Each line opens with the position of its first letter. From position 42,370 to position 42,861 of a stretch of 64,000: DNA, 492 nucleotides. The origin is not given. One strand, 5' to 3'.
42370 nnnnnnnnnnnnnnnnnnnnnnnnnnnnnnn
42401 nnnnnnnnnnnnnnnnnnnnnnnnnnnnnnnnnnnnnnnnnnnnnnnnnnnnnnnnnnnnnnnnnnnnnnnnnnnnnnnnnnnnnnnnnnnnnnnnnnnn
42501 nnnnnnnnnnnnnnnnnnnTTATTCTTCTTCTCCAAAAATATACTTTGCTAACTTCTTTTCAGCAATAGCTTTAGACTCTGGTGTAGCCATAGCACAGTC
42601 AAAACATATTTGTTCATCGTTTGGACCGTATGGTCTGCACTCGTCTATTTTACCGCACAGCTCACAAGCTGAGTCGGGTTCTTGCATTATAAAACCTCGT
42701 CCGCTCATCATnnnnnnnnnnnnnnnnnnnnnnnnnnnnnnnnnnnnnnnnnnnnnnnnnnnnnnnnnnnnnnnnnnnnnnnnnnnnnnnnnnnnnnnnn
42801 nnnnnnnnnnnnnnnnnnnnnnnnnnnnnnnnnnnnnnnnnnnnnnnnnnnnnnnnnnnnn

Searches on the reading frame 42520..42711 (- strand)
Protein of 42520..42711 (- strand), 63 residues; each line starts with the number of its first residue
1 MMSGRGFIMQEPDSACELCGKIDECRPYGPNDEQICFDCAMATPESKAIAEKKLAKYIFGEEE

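Call 3: search_protein_families(library=pfam, proteins=[window:42520-42711:-], max_evalue=1)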
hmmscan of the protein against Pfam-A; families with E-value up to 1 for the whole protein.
window:42520-42711:- (63 aa): 0 families

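Call 4: search_protein_families(library=phrogs, proteins=[window:42520-42711:-], max_evalue=0.01)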
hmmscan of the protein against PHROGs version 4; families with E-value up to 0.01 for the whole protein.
window:42520-42711:- (63 aa): 1 family
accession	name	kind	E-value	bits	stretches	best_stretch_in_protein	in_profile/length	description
phrog_18256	-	unknown function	2.6e-09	37.9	1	16-54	3-40/68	-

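Call 7: search_dna_similar(query=window:42520-42711:-, collection=phages, mode=protein, max_rows=30, max_evalue=1)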
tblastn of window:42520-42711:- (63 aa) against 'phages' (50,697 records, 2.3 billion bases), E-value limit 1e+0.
Records with a match: 17; places in all: 17; records where one place covers at least 80% of the query: 0.
Best place of each record, by identity: <60% 17.
By first word of the organism name: Bordetella 9; Pseudomonas 7; Sphaerotilus 1.
By host as written in the record: Bordetella bronchiseptica ATCC 10580 9; Pseudomonas aeruginosa PAO1 4; Pseudomonas aeruginosa 1; Pseudomonas sp. 1; Pseudomonas aeruginosa PA14 1; Sphaerotilus natans 1.
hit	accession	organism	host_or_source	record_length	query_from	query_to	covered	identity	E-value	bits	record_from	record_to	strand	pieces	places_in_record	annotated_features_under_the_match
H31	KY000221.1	Bordetella phage CN1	Bordetella bronchiseptica ATCC 10580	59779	16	54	62%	46.2%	3e-4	42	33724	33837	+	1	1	hypothetical protein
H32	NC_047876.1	Bordetella phage CN1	Bordetella bronchiseptica ATCC 10580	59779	16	54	62%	46.2%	3e-4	42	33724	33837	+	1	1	hypothetical protein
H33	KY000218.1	Bordetella phage MW2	Bordetella bronchiseptica ATCC 10580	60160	16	54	62%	46.2%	3e-4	42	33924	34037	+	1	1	hypothetical protein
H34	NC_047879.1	Bordetella phage MW2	Bordetella bronchiseptica ATCC 10580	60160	16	54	62%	46.2%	3e-4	42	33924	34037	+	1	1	hypothetical protein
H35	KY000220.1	Bordetella phage FP1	Bordetella bronchiseptica ATCC 10580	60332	16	54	62%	46.2%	3e-4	42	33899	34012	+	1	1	hypothetical protein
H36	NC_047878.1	Bordetella phage FP1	Bordetella bronchiseptica ATCC 10580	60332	16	54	62%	46.2%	3e-4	42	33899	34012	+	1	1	hypothetical protein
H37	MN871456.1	Pseudomonas phage Pa-C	Pseudomonas aeruginosa PAO1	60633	16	54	62%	46.2%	3e-4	42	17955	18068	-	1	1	record has no annotation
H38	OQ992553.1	Pseudomonas phage Clover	Pseudomonas aeruginosa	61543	16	54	62%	46.2%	3e-4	42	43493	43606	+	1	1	hypothetical protein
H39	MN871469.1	Pseudomonas phage Pa-S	Pseudomonas aeruginosa PAO1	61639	16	54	62%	46.2%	3e-4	42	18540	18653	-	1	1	record has no annotation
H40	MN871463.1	Pseudomonas phage Pa-L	Pseudomonas aeruginosa PAO1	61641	16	54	62%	46.2%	3e-4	42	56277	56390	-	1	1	record has no annotation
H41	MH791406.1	Pseudomonas phage PaSz-4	Pseudomonas aeruginosa PAO1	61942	16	54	62%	46.2%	3e-4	42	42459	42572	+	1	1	hypothetical protein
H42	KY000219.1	Bordetella phage CN2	Bordetella bronchiseptica ATCC 10580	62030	16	54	62%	46.2%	3e-4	42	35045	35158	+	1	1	hypothetical protein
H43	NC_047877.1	Bordetella phage CN2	Bordetella bronchiseptica ATCC 10580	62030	16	54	62%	46.2%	3e-4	42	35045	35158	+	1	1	hypothetical protein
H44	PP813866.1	Pseudomonas phage vB_PaeS_FBPa53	Pseudomonas sp.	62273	16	54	62%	46.2%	3e-4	42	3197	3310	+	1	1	hypothetical protein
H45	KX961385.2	Bordetella phage LK3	Bordetella bronchiseptica ATCC 10580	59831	16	54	62%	46.2%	3e-4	42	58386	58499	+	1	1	hypothetical protein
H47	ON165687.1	Sphaerotilus phage SN1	Sphaerotilus natans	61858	16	54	62%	43.6%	7e-3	38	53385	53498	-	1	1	hypothetical protein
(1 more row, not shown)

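Call 14: search_solved_structures(query=window:42520-42711:-, show_alignments=5, max_evalue=10)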
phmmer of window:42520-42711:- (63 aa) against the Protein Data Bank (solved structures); distinct sequences matched with E-value up to 10: 3.
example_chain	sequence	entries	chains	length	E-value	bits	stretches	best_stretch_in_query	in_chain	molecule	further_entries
7ona_A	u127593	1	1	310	0.0055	20.1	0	13-47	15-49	SAKe6AC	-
8bf8_A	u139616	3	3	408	0.94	13.1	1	21-51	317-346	RNA-guided DNA endonuclease TnpB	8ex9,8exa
8h1j_A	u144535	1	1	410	0.95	13.1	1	21-51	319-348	RNA-guided DNA endonuclease TnpB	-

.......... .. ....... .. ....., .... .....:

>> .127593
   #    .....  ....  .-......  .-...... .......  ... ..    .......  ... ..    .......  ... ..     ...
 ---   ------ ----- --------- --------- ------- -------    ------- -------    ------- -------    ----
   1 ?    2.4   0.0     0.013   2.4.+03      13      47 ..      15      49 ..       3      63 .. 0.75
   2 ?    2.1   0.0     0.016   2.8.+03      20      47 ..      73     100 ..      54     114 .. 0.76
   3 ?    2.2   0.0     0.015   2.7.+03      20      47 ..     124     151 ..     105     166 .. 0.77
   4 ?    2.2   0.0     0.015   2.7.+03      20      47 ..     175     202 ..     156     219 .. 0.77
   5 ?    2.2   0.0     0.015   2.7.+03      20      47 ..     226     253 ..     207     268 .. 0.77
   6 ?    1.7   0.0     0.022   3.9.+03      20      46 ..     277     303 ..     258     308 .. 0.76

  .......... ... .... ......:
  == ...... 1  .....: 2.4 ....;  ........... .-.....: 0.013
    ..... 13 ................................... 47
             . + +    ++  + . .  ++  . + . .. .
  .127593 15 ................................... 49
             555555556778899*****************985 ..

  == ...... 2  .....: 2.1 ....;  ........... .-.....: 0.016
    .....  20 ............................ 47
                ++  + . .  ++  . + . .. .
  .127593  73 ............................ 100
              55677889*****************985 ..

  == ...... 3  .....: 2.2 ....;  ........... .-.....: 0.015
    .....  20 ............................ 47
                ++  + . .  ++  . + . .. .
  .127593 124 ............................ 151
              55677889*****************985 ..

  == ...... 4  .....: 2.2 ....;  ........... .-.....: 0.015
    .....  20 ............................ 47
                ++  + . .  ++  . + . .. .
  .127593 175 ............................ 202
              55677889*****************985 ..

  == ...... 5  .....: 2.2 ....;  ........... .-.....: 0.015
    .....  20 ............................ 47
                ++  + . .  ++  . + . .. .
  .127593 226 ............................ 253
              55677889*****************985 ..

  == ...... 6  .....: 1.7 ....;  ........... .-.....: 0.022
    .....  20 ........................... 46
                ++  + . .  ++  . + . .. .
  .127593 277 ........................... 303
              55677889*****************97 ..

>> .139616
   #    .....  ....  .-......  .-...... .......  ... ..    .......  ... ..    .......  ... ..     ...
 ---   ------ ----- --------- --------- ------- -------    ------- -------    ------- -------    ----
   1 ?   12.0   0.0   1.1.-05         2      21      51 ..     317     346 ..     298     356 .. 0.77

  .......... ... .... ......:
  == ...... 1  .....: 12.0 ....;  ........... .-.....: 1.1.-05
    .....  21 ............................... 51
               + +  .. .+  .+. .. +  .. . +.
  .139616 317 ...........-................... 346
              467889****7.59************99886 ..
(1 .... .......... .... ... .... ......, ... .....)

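Call 15: find_homologous_proteins(query=window:42520-42711:-, max_evalue=0.01)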
Query window:42520-42711:- (63 aa): 367 proteins with E <= 0.01 among 367 candidates; the best 120 are listed.
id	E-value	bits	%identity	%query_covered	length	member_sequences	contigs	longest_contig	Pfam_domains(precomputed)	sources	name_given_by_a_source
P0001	2.1e-33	130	93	97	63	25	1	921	-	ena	-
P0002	1.5e-32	128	92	97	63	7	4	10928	-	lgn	-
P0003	1.9e-31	124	89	97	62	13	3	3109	-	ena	-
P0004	3.7e-30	120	84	98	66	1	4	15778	-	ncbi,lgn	-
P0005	1.2e-29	118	84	98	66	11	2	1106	-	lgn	-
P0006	1.7e-29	118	84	98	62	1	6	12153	-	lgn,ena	-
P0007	2.2e-29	118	85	98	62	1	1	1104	-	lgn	-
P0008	2.4e-29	117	84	98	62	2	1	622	-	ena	-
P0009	2.9e-29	117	84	98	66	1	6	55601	-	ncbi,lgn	-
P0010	3.1e-29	117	82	98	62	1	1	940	-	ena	-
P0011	4.2e-29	117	82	98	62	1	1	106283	-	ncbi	-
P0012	4.8e-29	116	82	97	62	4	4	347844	-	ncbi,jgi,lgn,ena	jgi:hypothetical protein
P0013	6.4e-29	116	81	98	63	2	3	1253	-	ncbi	-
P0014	7.5e-29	116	81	98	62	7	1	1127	-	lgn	-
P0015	8.9e-29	116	81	98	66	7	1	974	-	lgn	-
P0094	5.0e-24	101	71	98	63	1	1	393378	-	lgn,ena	-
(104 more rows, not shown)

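Call 16: find_encoding_contigs(protein=P0012, flank=6000, max_places=3)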
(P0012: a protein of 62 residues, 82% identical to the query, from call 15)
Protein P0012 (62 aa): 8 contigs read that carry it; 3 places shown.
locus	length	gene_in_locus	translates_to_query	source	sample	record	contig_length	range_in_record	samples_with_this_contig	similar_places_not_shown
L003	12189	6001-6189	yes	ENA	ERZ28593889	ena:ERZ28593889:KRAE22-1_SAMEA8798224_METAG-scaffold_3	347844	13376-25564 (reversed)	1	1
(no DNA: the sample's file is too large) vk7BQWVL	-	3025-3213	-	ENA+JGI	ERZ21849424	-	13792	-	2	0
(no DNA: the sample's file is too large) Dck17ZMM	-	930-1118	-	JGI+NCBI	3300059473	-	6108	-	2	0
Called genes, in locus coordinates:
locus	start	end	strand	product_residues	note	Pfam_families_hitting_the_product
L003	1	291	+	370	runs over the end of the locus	PF00268:Ribonuc_red_sm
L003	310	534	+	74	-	PF00462:Glutaredoxin, PF13417:GST_N_3 (weak), PF13409:GST_N_2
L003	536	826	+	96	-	-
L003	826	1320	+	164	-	-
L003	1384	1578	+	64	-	PF07432:Hc1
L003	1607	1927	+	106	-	-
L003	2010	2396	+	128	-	-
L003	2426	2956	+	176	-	PF07486:Hydrolase_2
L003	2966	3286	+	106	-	-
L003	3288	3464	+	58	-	-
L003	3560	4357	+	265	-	PF01145:Band_7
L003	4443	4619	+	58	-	-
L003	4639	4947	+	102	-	-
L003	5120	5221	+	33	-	-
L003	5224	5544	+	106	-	-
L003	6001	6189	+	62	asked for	-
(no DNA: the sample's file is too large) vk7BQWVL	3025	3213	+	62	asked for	-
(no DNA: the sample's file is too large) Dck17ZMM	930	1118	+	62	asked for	-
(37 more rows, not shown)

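Call 17: find_encoding_contigs(protein=P0094, flank=6000, max_places=2)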
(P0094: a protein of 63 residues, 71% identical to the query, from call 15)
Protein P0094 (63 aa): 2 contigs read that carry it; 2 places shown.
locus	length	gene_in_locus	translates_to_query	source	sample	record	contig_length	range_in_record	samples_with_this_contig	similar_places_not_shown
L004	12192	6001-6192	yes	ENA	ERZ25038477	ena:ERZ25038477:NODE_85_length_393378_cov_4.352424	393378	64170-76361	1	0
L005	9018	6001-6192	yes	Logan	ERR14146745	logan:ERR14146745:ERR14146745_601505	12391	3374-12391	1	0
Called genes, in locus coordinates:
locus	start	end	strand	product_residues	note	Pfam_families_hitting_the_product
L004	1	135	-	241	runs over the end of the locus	-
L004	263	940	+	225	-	PF01027:Bax1-I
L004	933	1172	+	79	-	-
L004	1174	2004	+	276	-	-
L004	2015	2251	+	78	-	-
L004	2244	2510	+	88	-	-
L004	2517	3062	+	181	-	-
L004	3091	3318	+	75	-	-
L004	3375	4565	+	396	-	-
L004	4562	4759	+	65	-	-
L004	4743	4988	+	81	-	-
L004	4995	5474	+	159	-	-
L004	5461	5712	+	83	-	-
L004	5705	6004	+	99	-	-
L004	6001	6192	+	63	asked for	-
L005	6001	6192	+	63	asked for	-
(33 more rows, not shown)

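Call 23: search_protein_families(library=pfam, alignment_id=A1, max_evalue=10)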
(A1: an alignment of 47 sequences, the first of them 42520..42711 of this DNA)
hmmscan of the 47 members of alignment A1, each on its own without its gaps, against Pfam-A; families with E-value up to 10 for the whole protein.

A. member 1, window:42520-42711:- (63 aa): 0 families

B. families by the number of members that match (of 47 scanned): 16 families
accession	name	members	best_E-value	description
PF03860.21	DUF326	5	0.81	Domain of Unknown Function (DUF326)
PF17768.7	RecJ_OB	4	0.0094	RecJ OB domain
PF25447.1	RING_ZNF598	2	0.024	ZNF598 RING finger domain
PF18912.6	DZR_2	2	0.067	Double zinc ribbon domain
PF10367.15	zf-Vps39_C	2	0.1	Vacuolar sorting protein 39 C-terminal zinc finger domain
PF12773.13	DZR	2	0.42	Double zinc ribbon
PF02467.21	Whib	2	0.58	Transcription factor WhiB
PF20626.4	EGF_Sp38_C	1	0.012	Zona-pellucida-binding protein (Sp38) C-terminal EGF-like domain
PF23550.1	zf_Tbcl_Rhp7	1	0.043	DNA repair protein rhp7 treble clef domain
PF13884.11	Peptidase_S74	1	0.082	Chaperone of endosialidase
PF09332.17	Mcm10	1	0.097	Mcm10, C-terminal zinc binding motif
PF06689.19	zf-C4_ClpX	1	0.11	ClpX C4-type zinc finger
PF14392.11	zf-CCHC_4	1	0.12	Zinc knuckle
PF02132.21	RecR_ZnF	1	0.14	RecR, Cys4-zinc finger domain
PF22708.2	S1CSD-TOTE-1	1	0.27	S1/CSD-like domain 1 of the TOTE conflict systems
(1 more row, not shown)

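Call 25: find_related_loci(query=A1, collection=viral_contigs, flank=6000)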
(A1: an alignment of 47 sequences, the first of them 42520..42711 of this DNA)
Query A1 (63 aa) in viral_contigs; peptide patterns used: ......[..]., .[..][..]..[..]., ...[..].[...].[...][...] (x = any residue, [..] = any of these).
188 stretches matched a pattern; 128 encode a relative of the query (tblastn E <= 1e-3); the best 80 are kept; 80 distinct loci.
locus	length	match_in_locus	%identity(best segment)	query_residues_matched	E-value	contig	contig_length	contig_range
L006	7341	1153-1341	87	1-63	5e-35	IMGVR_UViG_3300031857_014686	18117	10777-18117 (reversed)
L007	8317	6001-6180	83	2-61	3e-30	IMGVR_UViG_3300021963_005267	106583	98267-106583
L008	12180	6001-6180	83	2-61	3e-30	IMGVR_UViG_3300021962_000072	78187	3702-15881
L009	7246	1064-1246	80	2-62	5e-30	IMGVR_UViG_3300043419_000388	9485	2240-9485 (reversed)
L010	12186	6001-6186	77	2-63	8e-30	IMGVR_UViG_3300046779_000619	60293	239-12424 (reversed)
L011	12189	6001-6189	75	1-63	1e-29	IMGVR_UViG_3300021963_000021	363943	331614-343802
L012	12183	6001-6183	75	1-61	2e-28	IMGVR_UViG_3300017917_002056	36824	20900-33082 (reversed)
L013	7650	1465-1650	71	2-63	1e-27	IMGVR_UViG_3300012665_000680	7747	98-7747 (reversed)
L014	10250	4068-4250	74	2-62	3e-27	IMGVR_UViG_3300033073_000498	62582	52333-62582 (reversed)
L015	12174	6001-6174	69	2-62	2e-25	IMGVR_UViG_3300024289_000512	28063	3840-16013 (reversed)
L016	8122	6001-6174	69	2-62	2e-25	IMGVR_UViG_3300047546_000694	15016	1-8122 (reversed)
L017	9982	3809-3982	69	2-62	2e-25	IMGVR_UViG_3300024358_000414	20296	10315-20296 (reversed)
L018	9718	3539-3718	68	1-63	2e-25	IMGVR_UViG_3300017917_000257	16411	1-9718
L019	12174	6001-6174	69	2-62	2e-25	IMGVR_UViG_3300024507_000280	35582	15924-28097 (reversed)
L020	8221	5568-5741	69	2-62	2e-25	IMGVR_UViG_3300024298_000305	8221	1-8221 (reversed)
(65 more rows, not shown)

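Call 27: predict_structure(alignment_id=A1)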
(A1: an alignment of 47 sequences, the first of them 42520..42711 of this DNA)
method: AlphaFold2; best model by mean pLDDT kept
length: 63 residues; sequences in the alignment: 47
mean_pLDDT: 83.3   pTM: 0.65
mean pLDDT of the five models: 83.3, 80.0, 76.4, 75.0, 71.0
residues with pLDDT >= 90: 35; 70-90: 18; 50-70: 6; < 50: 4
segments of 3 or more residues with pLDDT < 50: 1-4
pLDDT, mean of each block of 10 residues (from residue 1): 55 91 92 93 93 82 65
secondary structure, 60 per line:
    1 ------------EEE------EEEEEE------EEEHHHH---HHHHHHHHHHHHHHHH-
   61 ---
elements in order: E13-15 E22-27 E34-36 H37-40 H44-59

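Call 30: fold_search(model_id=the predicted structure, library=pdb)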
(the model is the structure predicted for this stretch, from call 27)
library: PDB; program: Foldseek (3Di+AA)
matches with E <= 10: 60; with E <= 0.001: 0
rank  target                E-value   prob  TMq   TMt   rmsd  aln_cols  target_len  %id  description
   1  2ecy_MODEL_1_A        4.8e-01  0.23  0.38  0.37   8.2        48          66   21  Solution structure of the Zinc finger, C3HC4 type (RING finger)" domain of TNF receptor-associated factor 3 (released 2008-02-26)
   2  5yuf_D                1.4e+00  0.30  0.42  0.53   2.7        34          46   20  Crystal Structure of PML RING tetramer (released 2018-04-11)
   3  5yuf_C                1.7e+00  0.28  0.42  0.54   2.7        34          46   20  Crystal Structure of PML RING tetramer (released 2018-04-11)
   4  3fc3_A                2.3e+00  0.09  0.37  0.14  10.6        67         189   18  Crystal structure of the beta-beta-alpha-Me type II restriction endonuclease Hpy99I (released 2009-03-31)
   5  7sek_MODEL_1_A        2.6e+00  0.03  0.25  0.22   7.8        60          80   12  Solution structure of the zinc finger domain of murine MetAP1, complexed with ZNG N-terminal peptide (released 2022-06-01)
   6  5fxw_A                2.8e+00  0.08  0.36  0.07   5.2        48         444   23  Crystal structure of JmjC domain of human histone demethylase UTY in complex with fumarate (released 2016-03-16)
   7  5fy1_B                2.8e+00  0.08  0.35  0.07   5.3        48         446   23  Crystal structure of JmjC domain of human histone demethylase UTY in complex with N08619b (released 2016-03-16)
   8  5yuf_A                3.5e+00  0.16  0.42  0.53   2.7        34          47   20  Crystal Structure of PML RING tetramer (released 2018-04-11)
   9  3zpo_A                3.5e+00  0.08  0.35  0.07   4.5        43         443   23  Crystal structure of JmjC domain of human histone demethylase UTY with bound GSK J1 (released 2013-05-29)
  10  4uf0_A                3.5e+00  0.08  0.35  0.07   5.2        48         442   23  Crystal structure of JmjC domain of human histone demethylase UTY in complex with epitherapuetic compound 2-(((2-((2-( (released 2015-01-14)
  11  2gvi                  3.8e+00  0.14  0.39  0.14   2.1        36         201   14  Crystal structure of a putative formylmethanofuran dehydrogenase subunit e (ta1109) from thermoplasma acidophilum at 1.8 (released 2006-06-13)
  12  8gdx                  3.8e+00  0.08  0.31  0.13   5.4        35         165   20  Crystal structure of JADE1 PZP domain (released 2024-03-13)
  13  8x19_J                3.8e+00  0.04  0.28  0.13  11.0        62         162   18  Structure of nucleosome-bound SRCAP-C in the ADP-BeFx-bound state (released 2024-03-06)
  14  2gk1_I                3.8e+00  0.02  0.25  0.06   8.9        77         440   18  X-ray crystal structure of NGT-bound HexA (released 2006-05-30)
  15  6qu1_A                3.8e+00  0.02  0.24  0.09  11.5        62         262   18  Crystal structure of the KAP1 RBCC domain in complex with the SMARCAD1 CUE1 domain at 3.7 angstrom resolution. (released 2019-07-17)
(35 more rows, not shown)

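Call 32: search_protein_representatives(alignment_id=A1)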
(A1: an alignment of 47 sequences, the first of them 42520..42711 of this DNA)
Query: 47 sequences, 62 profile positions. Proteins with E-value up to 0.001 (for the whole library): 927; up to 1e-10: 158; up to 1e-30: 0. The best 150 are listed.
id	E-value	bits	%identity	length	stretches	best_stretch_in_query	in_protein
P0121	2.9e-25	103.9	-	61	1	1-62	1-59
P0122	5.4e-24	99.8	-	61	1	1-61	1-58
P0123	1.3e-23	98.5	-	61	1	1-61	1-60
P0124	9.9e-23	95.7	-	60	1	1-44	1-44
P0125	1.6e-21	91.8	-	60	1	1-61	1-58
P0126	3.2e-20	87.7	-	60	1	1-61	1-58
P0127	9.7e-19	83.0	-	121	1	1-61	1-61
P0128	2.1e-18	81.9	-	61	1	1-61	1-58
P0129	2.2e-18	81.8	-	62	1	1-61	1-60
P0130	6.4e-18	80.3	-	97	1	1-61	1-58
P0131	2.7e-17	78.3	-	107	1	3-54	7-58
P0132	4.5e-17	77.6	-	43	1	1-42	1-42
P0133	7.7e-17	76.9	-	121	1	1-61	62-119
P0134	9.5e-17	76.6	-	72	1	1-57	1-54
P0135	1.7e-16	75.8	-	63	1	1-61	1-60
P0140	3.9e-16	74.6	-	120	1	1-44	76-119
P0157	3.7e-14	68.3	-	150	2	11-42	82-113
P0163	9.6e-14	67.0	-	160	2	14-45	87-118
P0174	3.2e-13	65.3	-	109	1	6-61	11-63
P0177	4.7e-13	64.7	-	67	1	3-58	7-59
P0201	2.9e-12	62.2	-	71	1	12-52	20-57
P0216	6.1e-12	61.2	-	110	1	4-43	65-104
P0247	2.8e-11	59.1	-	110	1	9-49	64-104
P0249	3.1e-11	58.9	-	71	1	11-61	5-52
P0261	5.2e-11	58.2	-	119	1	3-45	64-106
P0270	7.4e-11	57.7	-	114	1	6-60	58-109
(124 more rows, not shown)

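Call 35: get_annotated_region(hit=H41, flank=4000)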
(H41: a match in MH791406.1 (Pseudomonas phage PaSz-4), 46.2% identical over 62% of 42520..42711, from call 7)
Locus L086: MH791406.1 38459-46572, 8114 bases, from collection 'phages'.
description: UNVERIFIED: Pseudomonas phage PaSz-4, complete genome.
organism: Pseudomonas phage PaSz-4 (NCBI taxid 2419749)
taxonomy: Viruses; Duplodnaviria; Heunggongvirae; Uroviricota; Caudoviricetes; Mesyanzhinovviridae; Rabinowitzvirinae; Yuavirus
host: Pseudomonas aeruginosa PAO1; source: river; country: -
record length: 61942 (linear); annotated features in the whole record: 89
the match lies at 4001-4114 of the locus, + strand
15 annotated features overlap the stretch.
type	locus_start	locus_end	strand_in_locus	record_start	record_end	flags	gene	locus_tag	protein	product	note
CDS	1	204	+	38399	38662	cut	-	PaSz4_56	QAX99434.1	hypothetical protein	-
CDS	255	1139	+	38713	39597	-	-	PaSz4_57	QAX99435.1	hypothetical protein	-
CDS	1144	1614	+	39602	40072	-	-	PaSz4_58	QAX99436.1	diguanylate-cyclase GGDEF domain protein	-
CDS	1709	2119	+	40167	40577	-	-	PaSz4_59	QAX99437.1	antirestriction protein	-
CDS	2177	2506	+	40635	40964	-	-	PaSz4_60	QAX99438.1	hypothetical protein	hypothetical protein ORF003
CDS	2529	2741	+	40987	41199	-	-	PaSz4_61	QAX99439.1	hypothetical protein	-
CDS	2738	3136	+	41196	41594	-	-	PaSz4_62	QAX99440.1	hypothetical protein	hypothetical protein MP1412_47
CDS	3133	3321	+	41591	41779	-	-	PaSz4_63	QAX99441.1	hypothetical protein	hypothetical protein MP1412_48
CDS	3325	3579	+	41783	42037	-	-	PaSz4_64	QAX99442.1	hypothetical protein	hypothetical protein MP1412_49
CDS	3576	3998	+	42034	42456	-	-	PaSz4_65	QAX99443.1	hypothetical protein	-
CDS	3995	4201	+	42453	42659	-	-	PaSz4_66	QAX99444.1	hypothetical protein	-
CDS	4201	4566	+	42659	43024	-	-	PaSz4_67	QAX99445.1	hypothetical protein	hypothetical protein LKO4_0049.2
CDS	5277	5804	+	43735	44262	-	-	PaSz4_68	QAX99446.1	hypothetical protein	hypothetical protein ORF011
CDS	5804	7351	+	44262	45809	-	-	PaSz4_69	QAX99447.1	terminase large subunit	-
CDS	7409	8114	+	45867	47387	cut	-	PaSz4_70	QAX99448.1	hypothetical protein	hypothetical protein ORF013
